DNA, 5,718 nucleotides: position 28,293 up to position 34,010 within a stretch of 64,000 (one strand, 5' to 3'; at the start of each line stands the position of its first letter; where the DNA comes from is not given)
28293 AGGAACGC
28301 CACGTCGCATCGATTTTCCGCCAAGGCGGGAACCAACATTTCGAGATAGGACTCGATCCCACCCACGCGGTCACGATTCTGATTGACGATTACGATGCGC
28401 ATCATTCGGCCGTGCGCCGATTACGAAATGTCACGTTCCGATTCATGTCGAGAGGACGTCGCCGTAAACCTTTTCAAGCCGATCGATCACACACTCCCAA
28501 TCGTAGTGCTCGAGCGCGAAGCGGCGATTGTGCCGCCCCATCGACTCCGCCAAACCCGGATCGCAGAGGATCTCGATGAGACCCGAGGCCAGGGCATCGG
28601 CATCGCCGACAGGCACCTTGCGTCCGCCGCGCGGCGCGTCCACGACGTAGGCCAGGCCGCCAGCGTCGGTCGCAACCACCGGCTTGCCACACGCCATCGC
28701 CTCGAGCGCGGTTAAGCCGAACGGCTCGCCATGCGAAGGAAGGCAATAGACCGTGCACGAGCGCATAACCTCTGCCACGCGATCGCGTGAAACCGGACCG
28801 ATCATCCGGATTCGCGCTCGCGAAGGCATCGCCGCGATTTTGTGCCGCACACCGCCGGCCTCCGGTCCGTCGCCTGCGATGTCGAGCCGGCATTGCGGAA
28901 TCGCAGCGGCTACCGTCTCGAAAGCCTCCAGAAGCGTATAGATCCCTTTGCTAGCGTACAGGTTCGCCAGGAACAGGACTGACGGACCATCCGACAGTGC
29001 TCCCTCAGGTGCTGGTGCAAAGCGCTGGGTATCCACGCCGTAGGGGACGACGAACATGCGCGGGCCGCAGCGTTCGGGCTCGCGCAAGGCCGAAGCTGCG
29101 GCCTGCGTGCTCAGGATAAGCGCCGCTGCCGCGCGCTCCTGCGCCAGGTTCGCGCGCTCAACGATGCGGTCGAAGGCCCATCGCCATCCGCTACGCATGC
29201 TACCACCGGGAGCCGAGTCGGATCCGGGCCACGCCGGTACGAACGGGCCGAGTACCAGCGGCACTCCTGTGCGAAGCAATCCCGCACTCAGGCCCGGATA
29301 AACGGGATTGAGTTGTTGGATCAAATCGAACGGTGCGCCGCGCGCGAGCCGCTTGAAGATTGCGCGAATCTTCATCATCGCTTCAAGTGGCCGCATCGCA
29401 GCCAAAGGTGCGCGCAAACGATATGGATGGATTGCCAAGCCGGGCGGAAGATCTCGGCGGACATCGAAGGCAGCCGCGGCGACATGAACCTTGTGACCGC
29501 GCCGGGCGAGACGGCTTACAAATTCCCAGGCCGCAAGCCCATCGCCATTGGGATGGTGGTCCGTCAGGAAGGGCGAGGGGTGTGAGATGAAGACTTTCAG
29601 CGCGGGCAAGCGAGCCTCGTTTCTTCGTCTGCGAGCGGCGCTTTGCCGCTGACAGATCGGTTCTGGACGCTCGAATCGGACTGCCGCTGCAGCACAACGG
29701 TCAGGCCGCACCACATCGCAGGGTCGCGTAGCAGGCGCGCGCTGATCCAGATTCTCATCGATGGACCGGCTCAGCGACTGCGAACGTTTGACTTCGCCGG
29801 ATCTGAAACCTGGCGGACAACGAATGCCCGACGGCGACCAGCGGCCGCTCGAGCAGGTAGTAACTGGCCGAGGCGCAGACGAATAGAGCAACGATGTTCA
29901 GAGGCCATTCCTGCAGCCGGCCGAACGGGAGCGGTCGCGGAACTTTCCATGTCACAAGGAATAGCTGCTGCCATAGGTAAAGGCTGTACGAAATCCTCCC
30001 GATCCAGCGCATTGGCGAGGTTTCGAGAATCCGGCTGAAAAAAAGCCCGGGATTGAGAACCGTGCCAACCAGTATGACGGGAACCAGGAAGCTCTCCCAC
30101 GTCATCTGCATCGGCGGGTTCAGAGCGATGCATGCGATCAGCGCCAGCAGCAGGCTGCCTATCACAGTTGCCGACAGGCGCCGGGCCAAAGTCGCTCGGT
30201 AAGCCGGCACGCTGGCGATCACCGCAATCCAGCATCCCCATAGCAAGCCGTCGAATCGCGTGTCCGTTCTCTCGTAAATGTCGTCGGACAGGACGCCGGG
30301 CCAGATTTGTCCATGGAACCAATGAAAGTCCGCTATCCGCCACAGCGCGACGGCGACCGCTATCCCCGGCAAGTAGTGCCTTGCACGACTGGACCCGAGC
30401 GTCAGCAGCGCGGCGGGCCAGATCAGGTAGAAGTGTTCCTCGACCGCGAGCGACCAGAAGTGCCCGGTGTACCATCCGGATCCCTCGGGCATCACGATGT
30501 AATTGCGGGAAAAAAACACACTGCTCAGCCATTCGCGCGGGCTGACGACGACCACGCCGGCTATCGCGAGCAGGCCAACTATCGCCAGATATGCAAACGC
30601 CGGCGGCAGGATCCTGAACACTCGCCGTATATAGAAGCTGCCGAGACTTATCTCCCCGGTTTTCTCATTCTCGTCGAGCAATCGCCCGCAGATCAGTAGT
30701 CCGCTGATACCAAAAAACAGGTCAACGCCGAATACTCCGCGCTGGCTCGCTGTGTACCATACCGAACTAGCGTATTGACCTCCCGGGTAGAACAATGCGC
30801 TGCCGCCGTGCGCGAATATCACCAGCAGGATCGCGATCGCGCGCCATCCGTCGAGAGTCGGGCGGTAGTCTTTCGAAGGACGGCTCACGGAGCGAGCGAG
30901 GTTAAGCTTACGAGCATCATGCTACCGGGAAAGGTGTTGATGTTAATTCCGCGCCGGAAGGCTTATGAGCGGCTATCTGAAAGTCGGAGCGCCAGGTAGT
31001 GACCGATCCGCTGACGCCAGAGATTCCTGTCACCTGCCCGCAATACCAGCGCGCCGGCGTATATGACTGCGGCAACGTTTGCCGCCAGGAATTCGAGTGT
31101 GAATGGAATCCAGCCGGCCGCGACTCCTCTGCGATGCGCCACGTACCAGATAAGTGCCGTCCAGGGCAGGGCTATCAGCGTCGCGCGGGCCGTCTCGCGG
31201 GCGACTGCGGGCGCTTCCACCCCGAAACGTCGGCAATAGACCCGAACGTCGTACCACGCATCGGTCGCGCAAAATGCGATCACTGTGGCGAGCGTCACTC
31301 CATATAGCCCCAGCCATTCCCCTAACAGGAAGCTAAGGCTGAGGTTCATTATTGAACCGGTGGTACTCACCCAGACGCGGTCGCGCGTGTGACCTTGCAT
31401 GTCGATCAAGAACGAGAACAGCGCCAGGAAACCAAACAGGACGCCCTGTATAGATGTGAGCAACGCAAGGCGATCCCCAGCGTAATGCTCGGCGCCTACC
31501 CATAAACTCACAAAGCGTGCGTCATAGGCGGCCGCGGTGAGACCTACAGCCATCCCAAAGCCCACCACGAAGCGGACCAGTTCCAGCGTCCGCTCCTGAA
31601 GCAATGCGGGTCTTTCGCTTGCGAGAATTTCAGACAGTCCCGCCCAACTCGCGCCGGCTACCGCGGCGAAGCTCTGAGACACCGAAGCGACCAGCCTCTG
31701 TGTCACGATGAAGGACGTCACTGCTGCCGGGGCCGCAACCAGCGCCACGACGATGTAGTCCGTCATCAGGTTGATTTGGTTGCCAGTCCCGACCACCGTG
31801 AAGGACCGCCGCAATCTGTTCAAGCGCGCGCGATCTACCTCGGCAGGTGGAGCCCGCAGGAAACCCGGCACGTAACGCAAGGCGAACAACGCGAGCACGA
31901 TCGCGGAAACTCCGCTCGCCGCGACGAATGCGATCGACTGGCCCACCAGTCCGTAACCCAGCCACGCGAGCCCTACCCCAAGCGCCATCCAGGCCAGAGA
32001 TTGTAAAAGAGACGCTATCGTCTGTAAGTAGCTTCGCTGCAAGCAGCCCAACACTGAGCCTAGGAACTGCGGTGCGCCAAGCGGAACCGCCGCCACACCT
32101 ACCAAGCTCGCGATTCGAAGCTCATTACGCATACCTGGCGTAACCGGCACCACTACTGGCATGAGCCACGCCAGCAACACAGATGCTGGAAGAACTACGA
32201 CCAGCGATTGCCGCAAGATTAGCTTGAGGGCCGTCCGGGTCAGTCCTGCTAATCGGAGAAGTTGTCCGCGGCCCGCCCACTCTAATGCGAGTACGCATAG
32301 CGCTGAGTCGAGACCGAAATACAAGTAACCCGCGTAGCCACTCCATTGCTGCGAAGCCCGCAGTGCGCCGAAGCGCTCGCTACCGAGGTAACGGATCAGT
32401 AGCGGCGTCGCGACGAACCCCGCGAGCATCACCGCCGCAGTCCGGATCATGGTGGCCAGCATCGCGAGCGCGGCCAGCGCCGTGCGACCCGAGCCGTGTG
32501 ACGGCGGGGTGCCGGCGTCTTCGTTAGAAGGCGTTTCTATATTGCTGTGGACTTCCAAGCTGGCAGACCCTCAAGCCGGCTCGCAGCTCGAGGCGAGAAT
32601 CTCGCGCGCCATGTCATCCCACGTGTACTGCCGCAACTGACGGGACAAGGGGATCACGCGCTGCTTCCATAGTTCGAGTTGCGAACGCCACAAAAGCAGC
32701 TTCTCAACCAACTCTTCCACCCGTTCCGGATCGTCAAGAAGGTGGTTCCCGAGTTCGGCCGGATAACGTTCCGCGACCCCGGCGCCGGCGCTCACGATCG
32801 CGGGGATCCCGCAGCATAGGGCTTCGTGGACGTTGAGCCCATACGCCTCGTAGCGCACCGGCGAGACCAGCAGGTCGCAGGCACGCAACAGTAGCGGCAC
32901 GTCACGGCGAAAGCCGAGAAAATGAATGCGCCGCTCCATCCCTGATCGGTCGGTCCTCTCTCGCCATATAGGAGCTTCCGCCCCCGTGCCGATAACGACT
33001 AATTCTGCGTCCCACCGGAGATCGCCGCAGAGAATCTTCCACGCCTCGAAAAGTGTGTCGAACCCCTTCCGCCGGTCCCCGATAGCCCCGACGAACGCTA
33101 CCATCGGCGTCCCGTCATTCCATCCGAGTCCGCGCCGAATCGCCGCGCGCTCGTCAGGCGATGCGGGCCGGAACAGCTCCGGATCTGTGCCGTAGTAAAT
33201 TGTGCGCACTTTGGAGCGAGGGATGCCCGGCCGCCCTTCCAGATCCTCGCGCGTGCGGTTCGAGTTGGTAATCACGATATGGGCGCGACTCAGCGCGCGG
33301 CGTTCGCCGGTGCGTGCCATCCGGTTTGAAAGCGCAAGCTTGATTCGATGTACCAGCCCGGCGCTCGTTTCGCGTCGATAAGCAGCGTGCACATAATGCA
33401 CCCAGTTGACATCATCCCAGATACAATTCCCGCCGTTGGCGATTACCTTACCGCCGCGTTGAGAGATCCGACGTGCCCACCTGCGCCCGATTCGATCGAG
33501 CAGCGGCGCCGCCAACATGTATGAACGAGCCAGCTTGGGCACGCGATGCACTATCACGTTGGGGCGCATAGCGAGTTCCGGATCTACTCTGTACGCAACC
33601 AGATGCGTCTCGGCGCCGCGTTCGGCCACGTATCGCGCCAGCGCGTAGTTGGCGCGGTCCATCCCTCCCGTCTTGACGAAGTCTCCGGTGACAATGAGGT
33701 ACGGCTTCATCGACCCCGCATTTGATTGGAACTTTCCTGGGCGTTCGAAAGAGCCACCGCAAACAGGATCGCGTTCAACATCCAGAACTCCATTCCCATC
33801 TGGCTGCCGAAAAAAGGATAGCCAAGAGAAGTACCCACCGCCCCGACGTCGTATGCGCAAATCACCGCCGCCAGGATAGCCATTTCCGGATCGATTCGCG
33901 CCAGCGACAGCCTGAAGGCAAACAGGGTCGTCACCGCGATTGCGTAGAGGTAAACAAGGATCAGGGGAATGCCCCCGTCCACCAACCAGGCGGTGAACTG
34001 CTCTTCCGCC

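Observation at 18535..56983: About 37 kb single-strand polysaccharide biosynthesis/export locus with unusually many GT4 and FkbM genes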

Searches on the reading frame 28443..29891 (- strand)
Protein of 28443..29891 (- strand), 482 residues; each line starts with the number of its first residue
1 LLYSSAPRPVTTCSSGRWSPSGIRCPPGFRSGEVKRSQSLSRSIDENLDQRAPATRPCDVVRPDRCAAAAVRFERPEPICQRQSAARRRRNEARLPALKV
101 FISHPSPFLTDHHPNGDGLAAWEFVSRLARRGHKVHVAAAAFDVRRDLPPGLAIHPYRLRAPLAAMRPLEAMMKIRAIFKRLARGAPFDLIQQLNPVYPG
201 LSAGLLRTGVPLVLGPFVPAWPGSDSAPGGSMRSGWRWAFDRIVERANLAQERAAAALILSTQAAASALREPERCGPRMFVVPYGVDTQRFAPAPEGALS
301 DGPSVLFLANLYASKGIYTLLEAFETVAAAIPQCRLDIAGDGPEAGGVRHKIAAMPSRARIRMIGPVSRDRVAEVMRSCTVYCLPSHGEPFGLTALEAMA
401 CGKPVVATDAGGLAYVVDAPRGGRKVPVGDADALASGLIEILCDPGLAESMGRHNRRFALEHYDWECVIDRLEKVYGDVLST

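Call 5: search_protein_families(library=pfam, proteins=[window:28443-29891:-], max_evalue=0.01)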
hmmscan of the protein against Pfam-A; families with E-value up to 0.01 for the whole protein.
window:28443-29891:- (482 aa): 5 families
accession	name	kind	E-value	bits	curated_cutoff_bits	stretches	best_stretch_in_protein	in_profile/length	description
PF00534.26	Glycos_transf_1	-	4.7e-35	121.1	26.4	1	297-456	10-170/172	Glycosyl transferases group 1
PF13692.12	Glyco_trans_1_4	-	2e-31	109.6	27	1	303-444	2-142/142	Glycosyl transferases group 1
PF13439.12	Glyco_transf_4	-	5.2e-11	43.3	28.5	1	121-290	8-170/170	Glycosyltransferase Family 4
PF20706.3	GT4-conflict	-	1.8e-10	40.8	26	1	276-423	171-326/385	Family 4 Glycosyltransferase in conflict systems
PF13524.12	Glyco_trans_1_2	-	1.5e-07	31.9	25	1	324-472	6-142/144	Glycosyl transferase-like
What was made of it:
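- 28443..29891 (-): GT4-like glycosyltransferase e (variable; true start probably well inside the longest ORF). PF00534 E 4.7e-35 (call 5).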

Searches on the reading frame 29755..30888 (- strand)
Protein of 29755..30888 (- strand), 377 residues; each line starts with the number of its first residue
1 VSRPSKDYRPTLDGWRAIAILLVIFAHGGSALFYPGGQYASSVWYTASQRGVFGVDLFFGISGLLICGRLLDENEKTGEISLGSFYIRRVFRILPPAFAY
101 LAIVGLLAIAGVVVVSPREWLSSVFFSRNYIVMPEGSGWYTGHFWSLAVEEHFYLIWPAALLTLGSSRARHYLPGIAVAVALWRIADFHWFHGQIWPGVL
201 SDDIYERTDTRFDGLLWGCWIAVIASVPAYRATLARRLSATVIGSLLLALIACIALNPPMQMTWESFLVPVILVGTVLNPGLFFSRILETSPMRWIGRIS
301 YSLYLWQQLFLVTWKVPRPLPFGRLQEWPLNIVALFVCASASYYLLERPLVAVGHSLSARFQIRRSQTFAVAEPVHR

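Call 5: search_protein_families(library=pfam, proteins=[window:29755-30888:-], max_evalue=0.01)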
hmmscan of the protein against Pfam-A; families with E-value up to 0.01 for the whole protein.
window:29755-30888:- (377 aa): 1 family
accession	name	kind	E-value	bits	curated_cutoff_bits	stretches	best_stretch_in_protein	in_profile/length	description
PF01757.29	Acyl_transf_3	-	8e-30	104.4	31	1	12-339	4-318/326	Acyltransferase domain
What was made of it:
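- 29755..30888 (-): Acyltransferase-3 family membrane O-acyltransferase (framework gene). PF01757 E 8e-30 (call 5).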

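Call 60: search_protein_families(library=ncbifam, proteins=[window:29755-30888:-], max_evalue=0.00001)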
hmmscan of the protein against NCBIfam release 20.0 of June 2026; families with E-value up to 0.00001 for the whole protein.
window:29755-30888:- (377 aa): 0 families

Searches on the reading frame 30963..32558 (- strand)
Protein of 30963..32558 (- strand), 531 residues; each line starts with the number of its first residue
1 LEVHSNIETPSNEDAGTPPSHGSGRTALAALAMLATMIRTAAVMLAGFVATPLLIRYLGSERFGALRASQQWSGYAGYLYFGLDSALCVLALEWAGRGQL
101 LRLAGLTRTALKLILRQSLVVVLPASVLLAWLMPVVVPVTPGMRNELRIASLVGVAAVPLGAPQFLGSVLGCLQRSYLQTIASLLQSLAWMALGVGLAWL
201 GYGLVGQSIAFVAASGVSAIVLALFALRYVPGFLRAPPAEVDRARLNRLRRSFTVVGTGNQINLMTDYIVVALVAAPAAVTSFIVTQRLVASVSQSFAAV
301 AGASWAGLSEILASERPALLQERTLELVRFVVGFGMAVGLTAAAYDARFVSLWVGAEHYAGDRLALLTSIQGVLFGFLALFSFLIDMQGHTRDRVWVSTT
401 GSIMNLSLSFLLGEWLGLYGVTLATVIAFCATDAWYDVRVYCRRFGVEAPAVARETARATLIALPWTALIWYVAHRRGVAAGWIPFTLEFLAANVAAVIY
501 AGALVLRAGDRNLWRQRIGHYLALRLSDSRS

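Call 5: search_protein_families(library=pfam, proteins=[window:30963-32558:-], max_evalue=0.01)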
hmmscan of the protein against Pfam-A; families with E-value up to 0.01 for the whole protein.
window:30963-32558:- (531 aa): 1 family
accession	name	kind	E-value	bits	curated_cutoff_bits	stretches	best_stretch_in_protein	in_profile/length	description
PF01943.22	Polysacc_synt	-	5.6e-05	23.1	28.2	1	36-303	8-264/274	Polysaccharide biosynthesis protein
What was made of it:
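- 30963..32558 (-): 531-aa polytopic membrane protein; candidate Wzx (MOP) flippase. PF01943 E 5.6e-5, 23.1 bits, below the cut-off of 28.2, over profile positions 8-264 of 274 (call 5).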

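Call 37: search_protein_families(library=ncbifam, proteins=[window:30963-32558:-], max_evalue=0.001)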
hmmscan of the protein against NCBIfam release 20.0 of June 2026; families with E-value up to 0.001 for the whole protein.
window:30963-32558:- (531 aa): 0 families

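Call 86: search_solved_structures(query=window:30963-32558:-, max_evalue=10)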
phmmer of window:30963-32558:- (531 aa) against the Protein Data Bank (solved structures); distinct sequences matched with E-value up to 10: 0.

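Call 89: search_solved_structures(query=A4, max_evalue=10)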
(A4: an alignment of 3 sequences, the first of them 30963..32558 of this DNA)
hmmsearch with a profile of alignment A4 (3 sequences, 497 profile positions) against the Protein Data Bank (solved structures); distinct sequences matched with E-value up to 10: 8.
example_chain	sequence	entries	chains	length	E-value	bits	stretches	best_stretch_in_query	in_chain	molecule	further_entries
6wv3_A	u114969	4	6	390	0.031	16.2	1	133-198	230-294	Vitamin K epoxide reductase, termini restrained by green fluorescent protein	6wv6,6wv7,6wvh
6wv4_A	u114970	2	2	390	0.033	16.1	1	133-198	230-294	Vitamin K epoxide reductase Cys43Ser mutant, termini restrained by green fluorescent prote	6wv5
2jlf_A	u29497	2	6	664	1.6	10.6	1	267-311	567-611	RNA-DIRECTED RNA POLYMERASE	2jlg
1hhs_A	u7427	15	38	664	1.6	10.6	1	267-311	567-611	RNA-DIRECTED RNA POLYMERASE | P2 PROTEIN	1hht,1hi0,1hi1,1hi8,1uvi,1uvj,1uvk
4a8o_A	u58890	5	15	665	1.6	10.6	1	267-311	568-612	RNA-DIRECTED RNA POLYMERASE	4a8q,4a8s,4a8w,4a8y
2jl9_A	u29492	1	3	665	1.6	10.6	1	267-311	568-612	RNA-DIRECTED RNA POLYMERASE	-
4a8f_A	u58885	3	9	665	1.6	10.6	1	267-311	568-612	RNA-DIRECTED RNA POLYMERASE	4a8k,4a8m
1wac_A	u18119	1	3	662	1.6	10.5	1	267-311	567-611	P2 PROTEIN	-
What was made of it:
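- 30963..32558 (-): No PDB sequence hit (calls 86, 89).
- On Wzx/Wzy-dependent polysaccharide pathway: No PDB sequence match, alone or as a profile (calls 86, 89).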

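Call 90: search_protein_families(library=pfam, alignment_id=A4, max_evalue=1)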
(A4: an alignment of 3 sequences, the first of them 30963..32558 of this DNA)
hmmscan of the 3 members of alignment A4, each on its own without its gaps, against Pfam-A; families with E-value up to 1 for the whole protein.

A. member 1, window:30963-32558:- (531 aa): 2 families
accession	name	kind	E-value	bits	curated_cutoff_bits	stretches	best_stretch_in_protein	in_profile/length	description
PF01943.22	Polysacc_synt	-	5.6e-05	23.1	28.2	1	36-303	8-264/274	Polysaccharide biosynthesis protein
PF02764.19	Diphtheria_T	-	0.049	14.3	27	1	285-343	58-116/166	Diphtheria toxin, T domain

B. families by the number of members that match (of 3 scanned): 2 families
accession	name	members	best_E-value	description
PF01943.22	Polysacc_synt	1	5.6e-05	Polysaccharide biosynthesis protein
PF02764.19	Diphtheria_T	1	0.049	Diphtheria toxin, T domain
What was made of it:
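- On Wzx/Wzy-dependent polysaccharide pathway: Two 30%-identical relatives do not hit the family (call 90).
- The flippase assignment is sub-threshold (calls 5, 90).
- Tried and rejected: Attempts to firm up Wzx failed: PDB sequence and profile searches, and Pfam on two relatives (calls 86, 89, 90).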

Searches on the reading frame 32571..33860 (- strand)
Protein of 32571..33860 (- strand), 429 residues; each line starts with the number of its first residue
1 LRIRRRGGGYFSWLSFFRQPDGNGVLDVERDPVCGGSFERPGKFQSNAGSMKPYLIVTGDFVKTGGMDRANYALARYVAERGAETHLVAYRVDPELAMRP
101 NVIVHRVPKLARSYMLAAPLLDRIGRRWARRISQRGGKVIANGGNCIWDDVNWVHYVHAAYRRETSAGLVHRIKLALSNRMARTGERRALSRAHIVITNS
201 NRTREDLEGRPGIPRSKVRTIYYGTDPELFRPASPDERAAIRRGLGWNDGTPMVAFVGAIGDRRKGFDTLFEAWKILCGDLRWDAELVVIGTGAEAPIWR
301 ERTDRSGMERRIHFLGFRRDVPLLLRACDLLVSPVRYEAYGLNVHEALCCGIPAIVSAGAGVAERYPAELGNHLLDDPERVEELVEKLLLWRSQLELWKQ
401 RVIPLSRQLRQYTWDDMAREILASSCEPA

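Call 5: search_protein_families(library=pfam, proteins=[window:32571-33860:-], max_evalue=0.01)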
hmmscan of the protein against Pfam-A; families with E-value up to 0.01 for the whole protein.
window:32571-33860:- (429 aa): 6 families
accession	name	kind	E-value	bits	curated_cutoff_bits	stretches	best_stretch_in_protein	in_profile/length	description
PF00534.26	Glycos_transf_1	-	4e-25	88.7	26.4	1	238-391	2-155/172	Glycosyl transferases group 1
PF13692.12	Glyco_trans_1_4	-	7.2e-23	81.8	27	1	252-389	2-137/142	Glycosyl transferases group 1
PF13439.12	Glyco_transf_4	-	1e-15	58.6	28.5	1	65-228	2-169/170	Glycosyltransferase Family 4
PF20706.3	GT4-conflict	-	2.1e-15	57.1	26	1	62-420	9-384/385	Family 4 Glycosyltransferase in conflict systems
PF13579.12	Glyco_trans_4_4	-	1.3e-06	29.2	29.7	1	65-224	1-158/158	Glycosyl transferase 4-like domain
PF13524.12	Glyco_trans_1_2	-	0.0043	17.4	25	0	317-423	34-144/144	Glycosyl transferase-like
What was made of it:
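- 32571..33710 (-): GT4-like glycosyltransferase d (diverged framework gene). PF00534 E 4e-25 (call 5).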
